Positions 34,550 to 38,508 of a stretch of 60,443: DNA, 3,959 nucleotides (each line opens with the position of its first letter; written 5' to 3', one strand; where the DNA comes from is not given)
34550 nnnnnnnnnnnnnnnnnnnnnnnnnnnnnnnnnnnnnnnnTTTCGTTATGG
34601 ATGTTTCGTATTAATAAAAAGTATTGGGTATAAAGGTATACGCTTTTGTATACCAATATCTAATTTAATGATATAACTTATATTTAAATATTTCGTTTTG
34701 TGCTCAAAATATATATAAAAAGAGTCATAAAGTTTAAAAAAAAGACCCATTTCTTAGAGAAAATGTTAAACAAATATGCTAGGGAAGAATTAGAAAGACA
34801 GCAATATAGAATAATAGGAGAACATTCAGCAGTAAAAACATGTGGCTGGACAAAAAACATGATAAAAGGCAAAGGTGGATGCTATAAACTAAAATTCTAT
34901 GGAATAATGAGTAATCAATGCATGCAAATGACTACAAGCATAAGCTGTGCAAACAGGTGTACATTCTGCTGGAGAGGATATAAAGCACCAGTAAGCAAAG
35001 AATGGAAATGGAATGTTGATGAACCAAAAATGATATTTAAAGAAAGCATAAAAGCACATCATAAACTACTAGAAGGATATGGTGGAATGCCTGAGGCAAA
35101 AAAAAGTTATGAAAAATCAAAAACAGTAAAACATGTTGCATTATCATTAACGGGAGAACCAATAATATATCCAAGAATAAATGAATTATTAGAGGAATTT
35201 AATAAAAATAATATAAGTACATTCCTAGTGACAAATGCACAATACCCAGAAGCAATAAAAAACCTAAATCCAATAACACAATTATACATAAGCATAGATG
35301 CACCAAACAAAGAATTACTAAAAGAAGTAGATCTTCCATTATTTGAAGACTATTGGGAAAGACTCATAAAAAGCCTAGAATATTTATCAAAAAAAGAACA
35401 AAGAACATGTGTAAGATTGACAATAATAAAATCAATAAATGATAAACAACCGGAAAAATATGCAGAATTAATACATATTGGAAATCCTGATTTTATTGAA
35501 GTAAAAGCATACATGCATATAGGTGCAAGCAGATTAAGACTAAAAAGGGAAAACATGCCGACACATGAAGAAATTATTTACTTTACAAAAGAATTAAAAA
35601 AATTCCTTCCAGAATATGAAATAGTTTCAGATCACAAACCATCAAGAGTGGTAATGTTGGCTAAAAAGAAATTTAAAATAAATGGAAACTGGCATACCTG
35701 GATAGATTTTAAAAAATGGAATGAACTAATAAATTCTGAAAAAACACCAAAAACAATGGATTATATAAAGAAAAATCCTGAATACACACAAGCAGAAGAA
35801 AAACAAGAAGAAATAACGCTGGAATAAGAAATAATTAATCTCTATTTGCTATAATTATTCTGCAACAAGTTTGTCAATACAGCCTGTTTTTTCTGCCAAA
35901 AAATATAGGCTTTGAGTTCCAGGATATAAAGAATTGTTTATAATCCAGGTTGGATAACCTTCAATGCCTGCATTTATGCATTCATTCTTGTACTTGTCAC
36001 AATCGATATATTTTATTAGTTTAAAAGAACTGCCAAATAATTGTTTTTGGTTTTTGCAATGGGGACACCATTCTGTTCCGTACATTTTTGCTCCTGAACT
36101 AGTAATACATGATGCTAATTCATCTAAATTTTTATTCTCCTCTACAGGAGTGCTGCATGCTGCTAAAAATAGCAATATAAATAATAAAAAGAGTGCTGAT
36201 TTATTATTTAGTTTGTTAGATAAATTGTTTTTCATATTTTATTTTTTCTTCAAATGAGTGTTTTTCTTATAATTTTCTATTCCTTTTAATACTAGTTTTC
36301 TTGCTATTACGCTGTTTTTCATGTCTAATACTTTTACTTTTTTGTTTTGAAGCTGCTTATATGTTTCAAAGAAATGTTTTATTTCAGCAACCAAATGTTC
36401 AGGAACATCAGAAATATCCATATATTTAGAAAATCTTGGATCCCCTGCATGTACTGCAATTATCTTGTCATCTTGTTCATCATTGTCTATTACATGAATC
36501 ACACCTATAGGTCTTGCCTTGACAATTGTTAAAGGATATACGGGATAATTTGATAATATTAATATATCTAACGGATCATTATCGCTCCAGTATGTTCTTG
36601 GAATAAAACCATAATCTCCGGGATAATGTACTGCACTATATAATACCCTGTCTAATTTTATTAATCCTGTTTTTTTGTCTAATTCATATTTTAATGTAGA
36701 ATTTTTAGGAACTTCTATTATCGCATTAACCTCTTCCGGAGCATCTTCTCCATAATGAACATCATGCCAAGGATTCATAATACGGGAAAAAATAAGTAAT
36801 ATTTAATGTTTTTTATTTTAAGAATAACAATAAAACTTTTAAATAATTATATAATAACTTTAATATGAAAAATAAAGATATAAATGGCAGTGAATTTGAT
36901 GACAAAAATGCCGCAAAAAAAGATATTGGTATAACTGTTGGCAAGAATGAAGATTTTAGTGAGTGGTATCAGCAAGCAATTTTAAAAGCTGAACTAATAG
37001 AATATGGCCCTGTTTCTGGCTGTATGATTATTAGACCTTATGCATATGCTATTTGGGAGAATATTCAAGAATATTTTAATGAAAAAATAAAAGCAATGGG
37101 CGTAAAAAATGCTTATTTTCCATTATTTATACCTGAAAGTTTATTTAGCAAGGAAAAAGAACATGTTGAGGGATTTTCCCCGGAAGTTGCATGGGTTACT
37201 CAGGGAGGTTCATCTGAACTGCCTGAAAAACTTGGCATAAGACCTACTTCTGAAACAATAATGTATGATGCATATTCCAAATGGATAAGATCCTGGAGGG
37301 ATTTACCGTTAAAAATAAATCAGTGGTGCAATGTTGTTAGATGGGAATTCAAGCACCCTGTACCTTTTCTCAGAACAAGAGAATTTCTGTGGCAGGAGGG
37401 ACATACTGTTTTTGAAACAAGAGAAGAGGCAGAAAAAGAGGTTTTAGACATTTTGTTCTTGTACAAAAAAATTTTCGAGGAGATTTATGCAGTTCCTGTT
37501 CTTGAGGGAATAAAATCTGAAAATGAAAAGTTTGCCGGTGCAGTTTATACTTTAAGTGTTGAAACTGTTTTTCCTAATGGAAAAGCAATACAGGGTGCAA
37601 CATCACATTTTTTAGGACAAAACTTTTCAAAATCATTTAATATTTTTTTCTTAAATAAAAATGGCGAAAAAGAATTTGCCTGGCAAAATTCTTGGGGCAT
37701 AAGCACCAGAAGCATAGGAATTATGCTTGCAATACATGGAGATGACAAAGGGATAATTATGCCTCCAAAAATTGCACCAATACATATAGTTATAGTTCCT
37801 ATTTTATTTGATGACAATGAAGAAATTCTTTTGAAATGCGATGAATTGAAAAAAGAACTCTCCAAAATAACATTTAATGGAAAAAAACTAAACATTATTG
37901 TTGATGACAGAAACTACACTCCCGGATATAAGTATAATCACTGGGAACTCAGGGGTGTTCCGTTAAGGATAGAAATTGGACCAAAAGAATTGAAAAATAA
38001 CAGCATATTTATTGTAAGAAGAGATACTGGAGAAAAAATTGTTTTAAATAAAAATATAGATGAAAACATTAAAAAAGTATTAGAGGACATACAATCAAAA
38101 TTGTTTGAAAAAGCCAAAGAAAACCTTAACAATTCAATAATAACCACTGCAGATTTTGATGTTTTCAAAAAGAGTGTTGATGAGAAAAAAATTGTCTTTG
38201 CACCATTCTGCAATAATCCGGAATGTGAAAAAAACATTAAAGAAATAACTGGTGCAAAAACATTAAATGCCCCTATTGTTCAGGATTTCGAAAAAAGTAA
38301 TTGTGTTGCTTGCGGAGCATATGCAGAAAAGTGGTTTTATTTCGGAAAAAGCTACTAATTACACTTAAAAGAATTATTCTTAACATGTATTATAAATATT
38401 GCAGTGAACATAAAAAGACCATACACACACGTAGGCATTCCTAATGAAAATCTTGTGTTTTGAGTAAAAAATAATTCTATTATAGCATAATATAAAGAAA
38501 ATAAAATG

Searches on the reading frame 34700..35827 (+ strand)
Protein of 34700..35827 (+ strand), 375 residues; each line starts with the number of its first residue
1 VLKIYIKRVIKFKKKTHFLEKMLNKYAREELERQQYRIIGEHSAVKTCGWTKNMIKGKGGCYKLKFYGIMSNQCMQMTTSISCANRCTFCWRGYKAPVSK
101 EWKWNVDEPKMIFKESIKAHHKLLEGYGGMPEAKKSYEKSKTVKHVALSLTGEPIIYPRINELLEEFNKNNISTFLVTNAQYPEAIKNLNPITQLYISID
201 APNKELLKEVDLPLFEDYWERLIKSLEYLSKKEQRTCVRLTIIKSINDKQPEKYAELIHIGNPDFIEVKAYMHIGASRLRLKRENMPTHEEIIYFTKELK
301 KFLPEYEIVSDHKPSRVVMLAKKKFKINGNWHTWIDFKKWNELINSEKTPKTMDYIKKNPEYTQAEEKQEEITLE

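Call 77: search_protein_families(library=pfam, proteins=[window:34700-35827:+], max_evalue=0.0001)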
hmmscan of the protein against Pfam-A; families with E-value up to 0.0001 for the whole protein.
window:34700-35827:+ (375 aa): 2 families
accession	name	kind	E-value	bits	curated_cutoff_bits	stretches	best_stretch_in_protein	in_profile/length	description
PF08608.17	Wyosine_form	-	2.3e-24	85.8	22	1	261-322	2-63/63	Wyosine base formation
PF04055.27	Radical_SAM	-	1.3e-15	58.4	29.5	1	82-258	6-166/166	Radical SAM superfamily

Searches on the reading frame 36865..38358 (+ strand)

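Call 13: search_protein_families(library=pfam, proteins=[window:36865-38358:+], max_evalue=0.001)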
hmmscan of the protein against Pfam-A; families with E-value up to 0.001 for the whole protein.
window:36865-38358:+ (497 aa): 3 families
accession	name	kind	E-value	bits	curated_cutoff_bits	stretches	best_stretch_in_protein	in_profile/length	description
PF00587.30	tRNA-synt_2b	-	1.9e-22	80.6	29.3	1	118-290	6-178/179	tRNA synthetase class II core domain (G, H, P, S and T)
PF09180.16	ProRS-C_1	-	1.4e-19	70.5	31.5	1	432-497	2-71/71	Prolyl-tRNA synthetase, C-terminal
PF03129.25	HGTP_anticodon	-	1.5e-16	60.7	21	1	308-405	2-91/94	Anticodon binding domain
